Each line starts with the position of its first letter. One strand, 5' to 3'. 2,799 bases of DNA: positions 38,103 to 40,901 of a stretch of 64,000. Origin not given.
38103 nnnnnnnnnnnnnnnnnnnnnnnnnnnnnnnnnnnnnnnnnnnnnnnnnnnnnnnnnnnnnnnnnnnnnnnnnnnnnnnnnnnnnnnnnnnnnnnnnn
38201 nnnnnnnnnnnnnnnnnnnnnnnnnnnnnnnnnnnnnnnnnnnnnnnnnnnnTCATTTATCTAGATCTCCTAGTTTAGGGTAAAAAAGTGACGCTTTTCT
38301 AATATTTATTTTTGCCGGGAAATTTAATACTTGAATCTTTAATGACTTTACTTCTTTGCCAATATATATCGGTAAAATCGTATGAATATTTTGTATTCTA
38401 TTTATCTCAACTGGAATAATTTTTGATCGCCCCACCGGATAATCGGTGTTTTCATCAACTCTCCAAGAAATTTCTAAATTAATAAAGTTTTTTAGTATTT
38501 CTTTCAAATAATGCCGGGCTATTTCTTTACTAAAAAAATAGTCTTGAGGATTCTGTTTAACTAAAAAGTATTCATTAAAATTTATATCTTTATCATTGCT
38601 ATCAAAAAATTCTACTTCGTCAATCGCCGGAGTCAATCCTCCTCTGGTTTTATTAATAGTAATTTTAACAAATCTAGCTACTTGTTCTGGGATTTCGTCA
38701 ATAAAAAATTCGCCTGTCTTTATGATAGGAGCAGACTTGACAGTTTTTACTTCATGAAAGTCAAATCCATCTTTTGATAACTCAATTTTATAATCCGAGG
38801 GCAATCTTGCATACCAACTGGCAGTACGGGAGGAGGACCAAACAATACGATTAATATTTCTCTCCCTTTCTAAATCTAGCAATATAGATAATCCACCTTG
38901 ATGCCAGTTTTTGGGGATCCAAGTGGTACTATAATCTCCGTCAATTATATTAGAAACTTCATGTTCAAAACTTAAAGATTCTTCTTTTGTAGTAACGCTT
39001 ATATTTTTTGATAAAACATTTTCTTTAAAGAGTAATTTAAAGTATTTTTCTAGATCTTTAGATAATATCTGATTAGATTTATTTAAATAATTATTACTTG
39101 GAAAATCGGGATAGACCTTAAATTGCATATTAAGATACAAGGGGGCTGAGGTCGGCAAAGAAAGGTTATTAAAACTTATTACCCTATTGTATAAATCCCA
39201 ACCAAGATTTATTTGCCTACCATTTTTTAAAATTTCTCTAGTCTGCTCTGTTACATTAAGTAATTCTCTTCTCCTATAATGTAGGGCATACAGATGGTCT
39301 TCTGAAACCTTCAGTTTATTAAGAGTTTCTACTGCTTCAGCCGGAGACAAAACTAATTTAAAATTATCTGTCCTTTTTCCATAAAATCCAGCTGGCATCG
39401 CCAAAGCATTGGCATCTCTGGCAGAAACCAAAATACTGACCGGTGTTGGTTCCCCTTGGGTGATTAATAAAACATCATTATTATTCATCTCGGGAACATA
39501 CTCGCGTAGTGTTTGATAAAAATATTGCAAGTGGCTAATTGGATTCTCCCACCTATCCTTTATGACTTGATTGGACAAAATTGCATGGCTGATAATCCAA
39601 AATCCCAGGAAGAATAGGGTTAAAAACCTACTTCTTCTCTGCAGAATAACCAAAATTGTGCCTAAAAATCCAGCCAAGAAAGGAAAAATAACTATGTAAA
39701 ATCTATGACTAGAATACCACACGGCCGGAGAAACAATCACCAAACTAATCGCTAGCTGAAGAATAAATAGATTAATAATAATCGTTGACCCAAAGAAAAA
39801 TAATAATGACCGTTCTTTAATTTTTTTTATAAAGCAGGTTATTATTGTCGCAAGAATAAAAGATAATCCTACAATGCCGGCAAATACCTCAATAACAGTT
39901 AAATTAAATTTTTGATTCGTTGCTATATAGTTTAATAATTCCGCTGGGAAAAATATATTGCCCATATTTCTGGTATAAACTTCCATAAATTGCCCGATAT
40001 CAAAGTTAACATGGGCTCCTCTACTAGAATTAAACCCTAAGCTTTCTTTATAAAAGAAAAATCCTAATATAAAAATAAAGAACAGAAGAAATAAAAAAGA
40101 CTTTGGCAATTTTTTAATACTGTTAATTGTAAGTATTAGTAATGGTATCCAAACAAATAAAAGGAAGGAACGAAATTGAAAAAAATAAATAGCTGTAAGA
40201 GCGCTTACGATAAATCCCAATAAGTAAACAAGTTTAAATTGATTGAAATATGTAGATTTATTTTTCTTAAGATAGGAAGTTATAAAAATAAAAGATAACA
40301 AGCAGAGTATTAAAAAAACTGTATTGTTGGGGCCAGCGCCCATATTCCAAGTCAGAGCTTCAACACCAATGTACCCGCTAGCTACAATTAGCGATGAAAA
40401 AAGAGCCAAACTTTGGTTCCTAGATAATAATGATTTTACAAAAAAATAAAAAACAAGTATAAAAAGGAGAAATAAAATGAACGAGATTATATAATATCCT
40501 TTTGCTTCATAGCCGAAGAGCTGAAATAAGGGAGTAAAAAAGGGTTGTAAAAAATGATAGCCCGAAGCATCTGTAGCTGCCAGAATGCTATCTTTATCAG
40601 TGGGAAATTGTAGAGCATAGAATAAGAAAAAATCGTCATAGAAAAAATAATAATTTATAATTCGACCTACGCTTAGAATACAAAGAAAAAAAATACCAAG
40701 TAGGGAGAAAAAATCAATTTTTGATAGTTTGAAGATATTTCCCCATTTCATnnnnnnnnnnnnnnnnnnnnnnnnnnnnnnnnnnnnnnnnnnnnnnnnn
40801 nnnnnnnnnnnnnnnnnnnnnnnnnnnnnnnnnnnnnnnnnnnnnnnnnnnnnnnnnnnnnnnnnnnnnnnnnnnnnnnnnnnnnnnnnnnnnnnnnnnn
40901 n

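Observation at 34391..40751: YfhO-like multi-TM proteins fused to discoidin (F5/8 type C)-like domains, three paralogs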

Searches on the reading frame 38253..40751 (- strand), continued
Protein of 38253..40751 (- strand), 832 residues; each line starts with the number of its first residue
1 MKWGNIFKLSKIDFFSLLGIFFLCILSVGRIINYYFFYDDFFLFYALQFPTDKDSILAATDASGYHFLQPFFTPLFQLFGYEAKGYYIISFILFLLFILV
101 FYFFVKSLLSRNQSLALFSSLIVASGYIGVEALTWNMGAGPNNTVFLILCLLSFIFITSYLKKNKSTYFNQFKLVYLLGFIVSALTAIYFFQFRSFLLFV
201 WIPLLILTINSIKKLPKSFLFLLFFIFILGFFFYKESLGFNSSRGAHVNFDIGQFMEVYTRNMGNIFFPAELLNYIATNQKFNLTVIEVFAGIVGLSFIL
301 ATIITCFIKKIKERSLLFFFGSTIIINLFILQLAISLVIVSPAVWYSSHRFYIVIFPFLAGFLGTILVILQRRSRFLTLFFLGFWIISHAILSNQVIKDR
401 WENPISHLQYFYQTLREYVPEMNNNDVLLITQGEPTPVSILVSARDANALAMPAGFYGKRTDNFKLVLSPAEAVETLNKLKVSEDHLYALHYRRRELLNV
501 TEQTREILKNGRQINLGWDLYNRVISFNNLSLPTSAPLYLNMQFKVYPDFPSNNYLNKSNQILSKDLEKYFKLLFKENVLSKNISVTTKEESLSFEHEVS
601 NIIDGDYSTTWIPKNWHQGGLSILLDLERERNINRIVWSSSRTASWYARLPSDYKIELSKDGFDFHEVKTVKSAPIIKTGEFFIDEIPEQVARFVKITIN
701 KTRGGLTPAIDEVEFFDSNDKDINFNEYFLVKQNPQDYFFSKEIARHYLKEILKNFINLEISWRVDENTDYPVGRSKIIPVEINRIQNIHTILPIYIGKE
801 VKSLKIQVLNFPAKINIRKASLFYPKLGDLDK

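Call 63: find_encoding_contigs(protein=P0003, flank=10000, max_places=2)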
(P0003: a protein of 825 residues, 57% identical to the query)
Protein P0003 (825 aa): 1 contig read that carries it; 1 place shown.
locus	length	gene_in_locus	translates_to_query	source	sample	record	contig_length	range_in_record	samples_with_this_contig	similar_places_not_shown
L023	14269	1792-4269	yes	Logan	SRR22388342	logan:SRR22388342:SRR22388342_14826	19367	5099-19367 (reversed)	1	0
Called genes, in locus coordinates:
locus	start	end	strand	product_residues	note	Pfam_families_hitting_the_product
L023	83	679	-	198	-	PF25084:LbH_EIF2B, PF00132:Hexapep (weak), PF25087:GMPPB_C (faint), PF00132:Hexapep, PF25084:LbH_EIF2B (weak), PF00132:Hexapep, PF14602:Hexapep_2 (weak)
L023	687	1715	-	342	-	PF01408:GFO_IDH_MocA, PF03447:NAD_binding_3 (weak), PF22725:GFO_IDH_MocA_C3, PF02894:GFO_IDH_MocA_C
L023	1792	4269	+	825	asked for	PF00754:F5_F8_type_C, PF22633:F5_F8_type_C_2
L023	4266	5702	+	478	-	-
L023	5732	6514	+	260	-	PF03372:Exo_endo_phos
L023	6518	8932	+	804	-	PF00754:F5_F8_type_C, PF22633:F5_F8_type_C_2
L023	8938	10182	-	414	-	PF04055:Radical_SAM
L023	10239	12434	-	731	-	PF02366:PMT (weak), PF13231:PMT_2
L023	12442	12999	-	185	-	PF13489:Methyltransf_23, PF07021:MetW, PF13649:Methyltransf_25, PF08241:Methyltransf_11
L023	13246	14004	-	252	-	PF13641:Glyco_tranf_2_3 (weak), PF00535:Glycos_transf_2, PF10111:Glyco_tranf_2_2 (faint)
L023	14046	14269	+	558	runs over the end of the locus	-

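Call 80: predict_structure(alignment_id=A3)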
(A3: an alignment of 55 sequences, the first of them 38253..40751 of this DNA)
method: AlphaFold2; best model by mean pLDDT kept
length: 832 residues; sequences in the alignment: 55
mean_pLDDT: 91.1   pTM: 0.89
mean pLDDT of the five models: 91.1, 90.0, 89.5, 89.1, 89.0
residues with pLDDT >= 90: 628; 70-90: 160; 50-70: 32; < 50: 12
segments of 3 or more residues with pLDDT < 50: 1-10
pLDDT, mean of each block of 10 residues (from residue 1): 45 85 97 93 91 76 76 94 96 98 93 94 97 92 96 96 68 90 95 92 93 85 94 84 83 94 97 96 97 98 98 97 97 84 91 97 98 97 97 96 91 96 95 85 75 93 93 95 97 93 97 95 95 95 94 59 74 94 95 91 90 91 97 95 86 97 97 91 95 98 93 94 91 90 94 93 92 88 83 86 94 94 94 76
secondary structure, 60 per line:
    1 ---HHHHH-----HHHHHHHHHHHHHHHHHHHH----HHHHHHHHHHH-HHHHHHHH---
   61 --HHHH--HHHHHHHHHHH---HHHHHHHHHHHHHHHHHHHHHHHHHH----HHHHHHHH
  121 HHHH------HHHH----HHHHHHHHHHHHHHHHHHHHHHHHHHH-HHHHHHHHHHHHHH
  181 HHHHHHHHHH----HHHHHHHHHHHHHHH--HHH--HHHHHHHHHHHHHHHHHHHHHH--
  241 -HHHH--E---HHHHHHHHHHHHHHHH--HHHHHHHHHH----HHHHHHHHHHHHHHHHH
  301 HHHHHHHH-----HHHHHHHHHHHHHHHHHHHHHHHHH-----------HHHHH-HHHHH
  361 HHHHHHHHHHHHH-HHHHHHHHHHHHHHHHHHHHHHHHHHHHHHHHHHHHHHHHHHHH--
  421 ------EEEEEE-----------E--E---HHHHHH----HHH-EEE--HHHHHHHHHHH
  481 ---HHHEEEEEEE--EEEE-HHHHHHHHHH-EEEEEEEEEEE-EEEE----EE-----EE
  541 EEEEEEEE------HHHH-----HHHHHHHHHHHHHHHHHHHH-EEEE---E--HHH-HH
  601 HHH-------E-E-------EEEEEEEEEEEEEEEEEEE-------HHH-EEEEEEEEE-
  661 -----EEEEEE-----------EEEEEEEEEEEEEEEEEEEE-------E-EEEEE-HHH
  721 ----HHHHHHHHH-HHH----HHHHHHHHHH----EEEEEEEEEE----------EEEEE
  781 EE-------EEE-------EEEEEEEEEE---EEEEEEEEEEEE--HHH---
elements in order (helices of 4 or more, strands of 3 or more residues): H4-8 H14-33 H38-48 H50-57 H63-66 H69-79 H83-108 H113-124 H131-134 H139-165 H167-190 H195-209 H217-238 H242-245 H252-267 H270-279 H284-308 H314-338 H350-354 H356-373 H375-418 E427-432 H451-456 E465-467 H470-480 E487-493 E496-499 H501-510 E512-522 E524-527 E539-548 H555-558 H564-583 E585-588 H599-603 E621-639 E651-659 E666-671 E683-702 E712-716 H725-733 H742-751 E756-765 E776-782 E790-792 E800-809 E813-824

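Call 97: fold_search(model_id=the predicted structure, library=pdb)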
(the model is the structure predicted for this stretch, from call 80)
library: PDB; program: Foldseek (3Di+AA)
matches with E <= 10: 970; with E <= 0.001: 234
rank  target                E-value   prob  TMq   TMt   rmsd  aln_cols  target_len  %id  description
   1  4a44                  8.3e-08  1.00  0.15  0.82   2.4       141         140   21  CpGH89CBM32-5, from Clostridium perfringens, in complex with the Tn Antigen (released 2012-04-04)
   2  4a41                  1.3e-07  1.00  0.15  0.83   2.4       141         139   21  CpGH89CBM32-5, from Clostridium perfringens, in complex with galactose (released 2012-04-04)
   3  7jnd                  2.2e-07  1.00  0.17  0.34  17.9       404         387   11  The structure of CBM32-1 and CBM32-2 domains from Clostridium perfringens ZmpB (released 2021-02-03)
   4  4zxe_A                3.0e-07  1.00  0.13  0.78   2.9       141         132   18  X-ray crystal structure of chitosan-binding module 1 derived from chitosanase/glucanase from Paenibacillus sp. IK-5. (released 2016-04-13)
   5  4lpl                  4.1e-07  1.00  0.15  0.80   3.7       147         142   17  Structure of CBM32-1 from a family 31 glycoside hydrolase from Clostridium perfringens (released 2014-07-16)
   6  4zz5_A                4.5e-07  1.00  0.14  0.82   2.2       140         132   17  X-ray crystal structure of chitosan-binding module 2 derived from chitosanase/glucanase from Paenibacillus sp. IK-5 (released 2016-04-13)
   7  8c5g_B                4.5e-07  1.00  0.14  0.36  20.3       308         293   15  Structure of human Neuropilin-1 b1b2 domains in complex with Chlorotoxin (Leiurus quinquestriatus) (released 2024-01-17)
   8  2j1e_A                5.3e-07  1.00  0.14  0.75   3.0       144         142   25  High Resolution Crystal Structure of CBM32 from a N-acetyl-beta- hexosaminidase in complex with lacNAc (released 2006-09-20)
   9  2v5d                  6.4e-07  1.00  0.14  0.17   2.8       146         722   23  Structure of a Family 84 Glycoside Hydrolase and a Family 32 Carbohydrate-Binding Module in Tandem from Clostridium perf (released 2009-01-27)
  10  2qqi                  6.7e-07  1.00  0.14  0.34  20.3       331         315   11  Crystal Structure of the b1b2 Domains from Human Neuropilin-1 (released 2007-11-20)
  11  4zxe_C                7.3e-07  1.00  0.13  0.75   2.9       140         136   18  X-ray crystal structure of chitosan-binding module 1 derived from chitosanase/glucanase from Paenibacillus sp. IK-5. (released 2016-04-13)
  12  7jnf                  7.3e-07  1.00  0.17  0.33  17.0       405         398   12  The structure of CBM32-1 and CBM32-2 domains from Clostridium perfringens ZmpB in complex with GalNAc (released 2021-02-03)
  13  2j7m_A                7.6e-07  1.00  0.14  0.77   2.6       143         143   26  Characterization of a Family 32 CBM (released 2006-10-16)
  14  3f2z                  8.3e-07  1.00  0.15  0.74   3.8       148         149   19  Crystal structure of the C-terminal domain of a chitobiase (BF3579) from Bacteroides fragilis, Northeast Structural Geno (released 2008-11-18)
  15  4zy9_A                9.1e-07  1.00  0.13  0.77   2.9       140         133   18  X-ray crystal structure of selenomethionine-labelled V110M mutant of chitosan-binding module 1 derived from chitosanas (released 2016-04-13)
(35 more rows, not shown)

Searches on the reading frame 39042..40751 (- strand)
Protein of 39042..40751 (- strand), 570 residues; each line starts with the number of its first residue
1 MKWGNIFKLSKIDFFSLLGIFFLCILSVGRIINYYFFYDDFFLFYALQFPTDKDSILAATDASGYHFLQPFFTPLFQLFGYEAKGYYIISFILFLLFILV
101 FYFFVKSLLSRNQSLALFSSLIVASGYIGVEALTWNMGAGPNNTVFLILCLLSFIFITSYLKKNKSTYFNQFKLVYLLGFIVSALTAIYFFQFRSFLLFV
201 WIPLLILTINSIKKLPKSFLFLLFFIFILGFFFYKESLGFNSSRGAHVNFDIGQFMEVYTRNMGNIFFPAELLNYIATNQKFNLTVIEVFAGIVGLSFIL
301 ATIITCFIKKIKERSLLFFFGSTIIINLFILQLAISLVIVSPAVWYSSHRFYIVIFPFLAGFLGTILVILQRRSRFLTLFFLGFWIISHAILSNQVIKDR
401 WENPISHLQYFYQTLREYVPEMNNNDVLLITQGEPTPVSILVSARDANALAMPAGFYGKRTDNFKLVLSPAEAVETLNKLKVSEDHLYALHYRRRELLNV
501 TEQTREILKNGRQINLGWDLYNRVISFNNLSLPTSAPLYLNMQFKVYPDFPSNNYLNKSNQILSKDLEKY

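Call 16: find_homologous_proteins(query=A2, max_evalue=0.001)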
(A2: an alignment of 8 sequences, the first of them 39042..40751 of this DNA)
Query A2 (8 sequences) (570 aa, profile of the alignment): 10 proteins with E <= 0.001 among 8000 candidates.
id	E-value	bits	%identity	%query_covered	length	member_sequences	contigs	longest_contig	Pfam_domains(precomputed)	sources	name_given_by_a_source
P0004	8.5e-262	888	52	100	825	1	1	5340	PF00754.32,PF22633.4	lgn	-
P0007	9.0e-254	861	48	99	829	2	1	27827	PF00754.32,PF22633.4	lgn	-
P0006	1.8e-250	851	51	97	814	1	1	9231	PF00754.32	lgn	-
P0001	9.8e-250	848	100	100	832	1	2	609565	PF00754.32,PF22633.4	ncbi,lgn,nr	ncbi:discoidin domain-containing protein [Candidatus Microgenomates bacterium]|nr:discoidin domain-c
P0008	1.5e-243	828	50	97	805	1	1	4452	PF00754.32,PF22633.4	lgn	-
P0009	1.4e-232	791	49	97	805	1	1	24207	PF00754.32,PF22633.4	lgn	-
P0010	4.3e-225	767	37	90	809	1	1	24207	PF00754.32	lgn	-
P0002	1.5e-214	732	59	99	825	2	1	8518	PF00754.32,PF22633.4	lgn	-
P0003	4.1e-210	717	56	99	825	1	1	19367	PF00754.32,PF22633.4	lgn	-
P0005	8.1e-206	703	51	97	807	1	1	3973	PF00754.32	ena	-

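Call 26: search_protein_representatives(alignment_id=A2)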
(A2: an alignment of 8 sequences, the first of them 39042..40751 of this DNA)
Query: 8 sequences, 558 profile positions. Proteins with E-value up to 0.001 (for the whole library): 709; up to 1e-10: 346; up to 1e-30: 166. The best 150 are listed.
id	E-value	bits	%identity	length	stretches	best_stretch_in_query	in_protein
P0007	2.9e-254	861.3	-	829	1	1-558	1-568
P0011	1.4e-219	746.8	-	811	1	12-549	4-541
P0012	2.3e-149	515.1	-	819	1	3-558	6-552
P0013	1.0e-147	509.6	-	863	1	13-558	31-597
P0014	6.9e-112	391.3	-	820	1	12-534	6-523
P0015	2.3e-108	379.7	-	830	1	11-544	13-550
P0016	1.9e-100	353.5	-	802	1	2-549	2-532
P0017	4.5e-86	306.1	-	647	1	190-553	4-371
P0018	1.2e-72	261.8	-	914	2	11-314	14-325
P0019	1.3e-65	238.5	-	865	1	9-499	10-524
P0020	8.5e-65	235.9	-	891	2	12-349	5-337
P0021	4.6e-61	223.6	-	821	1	4-548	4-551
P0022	9.1e-61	222.6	-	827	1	12-549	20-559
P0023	2.4e-59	217.9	-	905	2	6-313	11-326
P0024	5.8e-58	213.3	-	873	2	14-321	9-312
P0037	2.3e-53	198.1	-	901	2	9-339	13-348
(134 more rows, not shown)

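Call 62: find_encoding_contigs(protein=P0019, flank=10000, max_places=2)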
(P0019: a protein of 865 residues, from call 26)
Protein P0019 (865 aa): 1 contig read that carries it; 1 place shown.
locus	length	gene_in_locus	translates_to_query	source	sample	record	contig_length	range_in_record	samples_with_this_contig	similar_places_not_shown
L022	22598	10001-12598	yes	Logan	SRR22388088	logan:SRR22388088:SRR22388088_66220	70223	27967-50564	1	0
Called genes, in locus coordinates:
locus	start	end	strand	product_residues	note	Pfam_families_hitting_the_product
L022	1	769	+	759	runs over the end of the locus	PF02366:PMT, PF13231:PMT_2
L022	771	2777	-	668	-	-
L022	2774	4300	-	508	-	-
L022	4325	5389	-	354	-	PF04015:DUF362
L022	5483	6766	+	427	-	PF00890:FAD_binding_2 (weak), PF01266:DAO (faint), PF01593:Amino_oxidase, PF12831:FAD_oxidored, PF13450:NAD_binding_8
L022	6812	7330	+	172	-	PF18915:DUF5667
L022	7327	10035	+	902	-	PF00754:F5_F8_type_C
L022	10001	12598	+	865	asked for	PF00754:F5_F8_type_C, PF22633:F5_F8_type_C_2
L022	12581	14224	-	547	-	PF00657:Lipase_GDSL (weak), PF13472:Lipase_GDSL_2, PF25182:NonGDSL (faint)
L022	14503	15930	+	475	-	PF03062:MBOAT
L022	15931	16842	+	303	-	PF07611:DUF1574 (weak)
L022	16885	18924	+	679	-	PF13231:PMT_2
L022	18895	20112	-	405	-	PF00534:Glycos_transf_1, PF13692:Glyco_trans_1_4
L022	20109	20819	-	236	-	PF01209:Ubie_methyltran (weak), PF03141:Methyltransf_29 (weak), PF13489:Methyltransf_23, PF06325:PrmA, PF13847:Methyltransf_31, PF08241:Methyltransf_11, PF08242:Methyltransf_12, PF13649:Methyltransf_25, +1 more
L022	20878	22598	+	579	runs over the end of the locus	PF02543:Carbam_trans_N, PF16861:Carbam_trans_C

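Call 91: search_protein_families(library=pfam, proteins=[P0037, P0018], max_evalue=1)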
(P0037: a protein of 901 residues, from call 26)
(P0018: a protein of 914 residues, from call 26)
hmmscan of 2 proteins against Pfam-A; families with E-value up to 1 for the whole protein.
P0037 (901 aa): 3 families
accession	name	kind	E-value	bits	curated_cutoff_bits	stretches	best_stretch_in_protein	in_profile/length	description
PF00754.31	F5_F8_type_C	-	4.5e-10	40.2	28.2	1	668-780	2-116/127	F5/8 type C domain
PF13231.12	PMT_2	-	4.1e-05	24.3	26.1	1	79-216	15-146/160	Dolichyl-phosphate-mannose-protein mannosyltransferase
PF23996.1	DUF7314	-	0.0056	17.4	27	0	388-425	36-73/87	Domain of unknown function (DUF7314)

P0018 (914 aa): 5 families
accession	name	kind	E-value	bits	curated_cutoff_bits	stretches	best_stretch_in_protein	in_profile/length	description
PF00754.31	F5_F8_type_C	-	6.3e-15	55.9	28.2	1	672-789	1-120/127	F5/8 type C domain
PF22633.2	F5_F8_type_C_2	-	1.9e-08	35.2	27.8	1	687-780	2-91/91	NedA-like, galactose-binding domain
PF03256.22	ANAPC10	-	0.00011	22.4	21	1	660-761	20-118/185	Anaphase-promoting complex, subunit 10 (APC10)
PF25302.1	NADase_transloc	-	0.079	13.6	27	1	664-732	6-73/146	NAD glycohydrolase translocation F5/8 type C domain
PF01834.22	XRCC1_N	-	0.11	13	21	1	674-723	11-58/148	XRCC1 N terminal domain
